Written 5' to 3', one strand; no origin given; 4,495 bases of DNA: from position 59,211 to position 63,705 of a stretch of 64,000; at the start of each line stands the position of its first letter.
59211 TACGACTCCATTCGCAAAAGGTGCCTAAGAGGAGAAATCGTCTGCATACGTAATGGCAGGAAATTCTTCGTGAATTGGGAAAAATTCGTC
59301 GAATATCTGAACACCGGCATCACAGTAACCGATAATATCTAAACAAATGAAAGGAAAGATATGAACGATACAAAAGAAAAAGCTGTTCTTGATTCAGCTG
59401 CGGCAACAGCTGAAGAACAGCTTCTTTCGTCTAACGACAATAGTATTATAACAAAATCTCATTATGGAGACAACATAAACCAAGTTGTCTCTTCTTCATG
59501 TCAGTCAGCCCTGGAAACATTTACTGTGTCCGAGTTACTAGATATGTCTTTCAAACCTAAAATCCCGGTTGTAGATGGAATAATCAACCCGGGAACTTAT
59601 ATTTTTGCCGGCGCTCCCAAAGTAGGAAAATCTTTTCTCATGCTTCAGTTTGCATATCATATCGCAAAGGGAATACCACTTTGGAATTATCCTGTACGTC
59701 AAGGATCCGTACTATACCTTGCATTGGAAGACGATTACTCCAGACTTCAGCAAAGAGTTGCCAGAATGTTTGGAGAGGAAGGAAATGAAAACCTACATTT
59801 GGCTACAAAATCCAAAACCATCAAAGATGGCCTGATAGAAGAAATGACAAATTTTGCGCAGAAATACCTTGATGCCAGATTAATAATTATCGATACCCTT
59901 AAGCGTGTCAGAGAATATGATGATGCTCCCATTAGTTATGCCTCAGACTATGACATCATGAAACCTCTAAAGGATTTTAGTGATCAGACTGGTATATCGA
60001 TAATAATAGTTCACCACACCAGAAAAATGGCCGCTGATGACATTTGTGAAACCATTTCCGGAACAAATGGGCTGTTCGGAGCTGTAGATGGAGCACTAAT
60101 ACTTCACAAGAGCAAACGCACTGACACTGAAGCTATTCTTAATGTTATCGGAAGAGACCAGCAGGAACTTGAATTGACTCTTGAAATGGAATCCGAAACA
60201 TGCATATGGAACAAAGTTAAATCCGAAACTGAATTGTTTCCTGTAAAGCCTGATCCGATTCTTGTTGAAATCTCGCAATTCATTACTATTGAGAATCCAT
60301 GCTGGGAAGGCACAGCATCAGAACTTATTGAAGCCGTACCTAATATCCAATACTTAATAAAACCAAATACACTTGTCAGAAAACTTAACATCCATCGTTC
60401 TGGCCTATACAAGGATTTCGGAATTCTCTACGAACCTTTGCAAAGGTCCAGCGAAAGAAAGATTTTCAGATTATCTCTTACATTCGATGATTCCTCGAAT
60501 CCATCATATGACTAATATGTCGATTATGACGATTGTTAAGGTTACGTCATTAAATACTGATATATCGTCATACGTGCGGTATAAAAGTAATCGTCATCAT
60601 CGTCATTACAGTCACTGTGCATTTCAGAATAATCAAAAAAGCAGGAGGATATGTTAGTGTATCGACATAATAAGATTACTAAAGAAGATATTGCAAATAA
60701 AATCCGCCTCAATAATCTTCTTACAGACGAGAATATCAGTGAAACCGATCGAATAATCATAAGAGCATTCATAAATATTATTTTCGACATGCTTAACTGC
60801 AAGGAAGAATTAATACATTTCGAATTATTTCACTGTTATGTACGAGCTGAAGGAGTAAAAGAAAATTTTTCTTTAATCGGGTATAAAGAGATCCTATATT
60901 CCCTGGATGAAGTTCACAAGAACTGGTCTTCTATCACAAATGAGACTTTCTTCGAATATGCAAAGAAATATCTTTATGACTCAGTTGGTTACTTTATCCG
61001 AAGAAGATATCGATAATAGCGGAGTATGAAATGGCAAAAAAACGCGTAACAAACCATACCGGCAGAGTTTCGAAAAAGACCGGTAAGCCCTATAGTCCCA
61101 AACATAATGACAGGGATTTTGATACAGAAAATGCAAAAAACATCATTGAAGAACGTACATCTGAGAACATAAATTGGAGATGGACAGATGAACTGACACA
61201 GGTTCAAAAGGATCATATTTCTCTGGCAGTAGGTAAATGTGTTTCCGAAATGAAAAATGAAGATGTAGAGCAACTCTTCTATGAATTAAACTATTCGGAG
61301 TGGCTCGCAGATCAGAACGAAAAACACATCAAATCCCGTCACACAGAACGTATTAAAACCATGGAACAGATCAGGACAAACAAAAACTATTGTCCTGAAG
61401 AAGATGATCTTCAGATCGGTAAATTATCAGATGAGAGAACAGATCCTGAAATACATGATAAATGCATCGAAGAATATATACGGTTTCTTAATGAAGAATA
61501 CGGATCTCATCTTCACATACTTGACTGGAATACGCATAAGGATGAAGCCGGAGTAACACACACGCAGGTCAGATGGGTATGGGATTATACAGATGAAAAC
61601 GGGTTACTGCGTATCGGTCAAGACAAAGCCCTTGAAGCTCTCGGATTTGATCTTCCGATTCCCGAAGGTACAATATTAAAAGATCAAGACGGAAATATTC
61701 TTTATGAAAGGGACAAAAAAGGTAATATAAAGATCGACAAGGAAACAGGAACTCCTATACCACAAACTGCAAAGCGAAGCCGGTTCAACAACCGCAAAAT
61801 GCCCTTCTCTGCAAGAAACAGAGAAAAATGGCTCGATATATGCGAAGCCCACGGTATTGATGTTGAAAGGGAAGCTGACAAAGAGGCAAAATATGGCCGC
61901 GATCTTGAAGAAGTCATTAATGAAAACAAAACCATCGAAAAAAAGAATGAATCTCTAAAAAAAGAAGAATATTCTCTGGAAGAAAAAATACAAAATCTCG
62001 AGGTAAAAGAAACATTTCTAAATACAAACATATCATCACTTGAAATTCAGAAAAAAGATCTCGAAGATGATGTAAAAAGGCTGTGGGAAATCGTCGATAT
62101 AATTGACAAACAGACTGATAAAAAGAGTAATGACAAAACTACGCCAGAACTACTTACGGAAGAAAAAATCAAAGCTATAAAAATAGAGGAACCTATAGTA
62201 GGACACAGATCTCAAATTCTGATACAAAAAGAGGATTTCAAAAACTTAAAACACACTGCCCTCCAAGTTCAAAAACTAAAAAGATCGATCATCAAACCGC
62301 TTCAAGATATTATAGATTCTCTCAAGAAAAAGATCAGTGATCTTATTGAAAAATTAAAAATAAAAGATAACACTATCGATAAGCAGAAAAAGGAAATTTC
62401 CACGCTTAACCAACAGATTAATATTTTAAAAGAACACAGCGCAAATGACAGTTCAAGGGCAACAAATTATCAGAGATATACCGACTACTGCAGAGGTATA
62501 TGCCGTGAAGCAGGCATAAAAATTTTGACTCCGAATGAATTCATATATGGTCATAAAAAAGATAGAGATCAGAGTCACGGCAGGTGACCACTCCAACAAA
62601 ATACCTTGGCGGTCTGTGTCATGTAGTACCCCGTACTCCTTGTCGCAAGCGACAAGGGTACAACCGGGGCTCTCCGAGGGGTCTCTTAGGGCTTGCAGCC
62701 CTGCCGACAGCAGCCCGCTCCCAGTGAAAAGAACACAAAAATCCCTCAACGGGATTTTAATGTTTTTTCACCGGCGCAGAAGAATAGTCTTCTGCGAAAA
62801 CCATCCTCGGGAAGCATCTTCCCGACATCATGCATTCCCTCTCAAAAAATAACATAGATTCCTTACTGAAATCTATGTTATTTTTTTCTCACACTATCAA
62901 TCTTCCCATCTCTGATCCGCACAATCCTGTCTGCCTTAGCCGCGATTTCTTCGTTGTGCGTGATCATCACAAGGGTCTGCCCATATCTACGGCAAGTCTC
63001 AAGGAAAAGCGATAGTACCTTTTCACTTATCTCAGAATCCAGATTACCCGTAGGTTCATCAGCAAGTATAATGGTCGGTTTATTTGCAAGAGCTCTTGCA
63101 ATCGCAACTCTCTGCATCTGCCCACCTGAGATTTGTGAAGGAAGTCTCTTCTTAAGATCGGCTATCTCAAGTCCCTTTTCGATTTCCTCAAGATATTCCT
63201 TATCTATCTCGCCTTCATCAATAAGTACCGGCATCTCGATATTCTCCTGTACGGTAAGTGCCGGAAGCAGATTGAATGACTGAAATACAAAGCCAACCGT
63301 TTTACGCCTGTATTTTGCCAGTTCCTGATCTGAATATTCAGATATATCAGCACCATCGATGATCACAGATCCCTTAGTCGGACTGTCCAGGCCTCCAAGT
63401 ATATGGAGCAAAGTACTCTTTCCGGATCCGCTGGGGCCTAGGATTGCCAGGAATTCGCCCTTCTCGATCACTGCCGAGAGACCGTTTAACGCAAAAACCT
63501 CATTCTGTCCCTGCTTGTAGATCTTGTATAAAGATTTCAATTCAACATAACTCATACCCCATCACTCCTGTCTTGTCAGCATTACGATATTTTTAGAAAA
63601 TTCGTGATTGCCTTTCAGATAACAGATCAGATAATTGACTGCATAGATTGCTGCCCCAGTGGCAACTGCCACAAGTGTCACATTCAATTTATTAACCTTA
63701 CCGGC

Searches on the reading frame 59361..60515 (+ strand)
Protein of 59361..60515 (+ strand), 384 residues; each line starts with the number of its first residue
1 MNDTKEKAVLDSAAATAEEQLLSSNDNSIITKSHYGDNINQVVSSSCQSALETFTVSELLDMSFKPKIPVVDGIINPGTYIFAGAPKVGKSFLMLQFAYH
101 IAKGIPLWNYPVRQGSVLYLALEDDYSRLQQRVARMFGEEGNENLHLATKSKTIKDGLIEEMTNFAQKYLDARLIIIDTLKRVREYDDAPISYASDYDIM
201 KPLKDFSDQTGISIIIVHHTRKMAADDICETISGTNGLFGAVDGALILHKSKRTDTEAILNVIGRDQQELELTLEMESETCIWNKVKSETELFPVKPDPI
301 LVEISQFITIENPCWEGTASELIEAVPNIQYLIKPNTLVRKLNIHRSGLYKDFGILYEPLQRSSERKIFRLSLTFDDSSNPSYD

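Call 32: search_protein_families(library=pfam, proteins=[window:59361-60515:+], max_evalue=0.01)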
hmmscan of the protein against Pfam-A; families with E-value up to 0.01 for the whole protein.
window:59361-60515:+ (384 aa): 4 families
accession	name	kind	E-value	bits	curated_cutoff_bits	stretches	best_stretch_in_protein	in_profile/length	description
PF13481.12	AAA_25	-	2e-27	96.6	27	1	51-223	7-193/195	AAA domain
PF13401.12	AAA_22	-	0.00066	20.4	27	1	80-217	8-121/130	AAA domain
PF03796.21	DnaB_C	-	0.00078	19.3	27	1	77-180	19-110/255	DnaB-like helicase C terminal domain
PF06745.19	ATPase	-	0.0024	17.7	26.6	0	63-250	11-189/231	KaiC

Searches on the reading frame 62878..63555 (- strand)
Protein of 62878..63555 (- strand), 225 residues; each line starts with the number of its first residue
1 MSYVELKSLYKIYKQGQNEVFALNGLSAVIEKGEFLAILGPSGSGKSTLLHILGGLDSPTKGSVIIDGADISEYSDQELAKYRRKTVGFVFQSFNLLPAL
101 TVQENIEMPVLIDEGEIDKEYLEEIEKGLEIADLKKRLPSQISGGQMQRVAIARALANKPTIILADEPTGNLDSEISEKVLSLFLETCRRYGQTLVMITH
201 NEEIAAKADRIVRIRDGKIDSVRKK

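Call 32: search_protein_families(library=pfam, proteins=[window:62878-63555:-], max_evalue=0.01)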
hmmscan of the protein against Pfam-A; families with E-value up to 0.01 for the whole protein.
window:62878-63555:- (225 aa): 8 families
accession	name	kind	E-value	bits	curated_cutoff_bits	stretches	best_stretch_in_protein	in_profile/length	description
PF00005.33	ABC_tran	-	3.3e-37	128.6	25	1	23-169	1-136/137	ABC transporter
PF02463.25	SMC_N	-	9.7e-07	28.9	40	1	34-215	25-212/220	RecF/RecN/SMC N terminal domain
PF13304.12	AAA_21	-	6.2e-06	26.9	27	0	36-58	2-27/304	AAA domain, putative AbiEii toxin, Type IV TA system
PF20720.3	nSTAND3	-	0.00096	19.3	27.2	0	28-53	12-37/155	Novel STAND NTPase 3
PF13555.12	AAA_29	-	0.001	19.2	27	1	31-50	20-39/61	P-loop containing region of AAA domain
PF03193.22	RsgA_GTPase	-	0.0026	18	30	1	10-54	84-127/174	RsgA GTPase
PF20703.3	nSTAND1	-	0.0038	17.3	27.1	1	26-51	26-51/379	Novel STAND NTPase 1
PF13481.12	AAA_25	-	0.0081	16.2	27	0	29-50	29-50/195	AAA domain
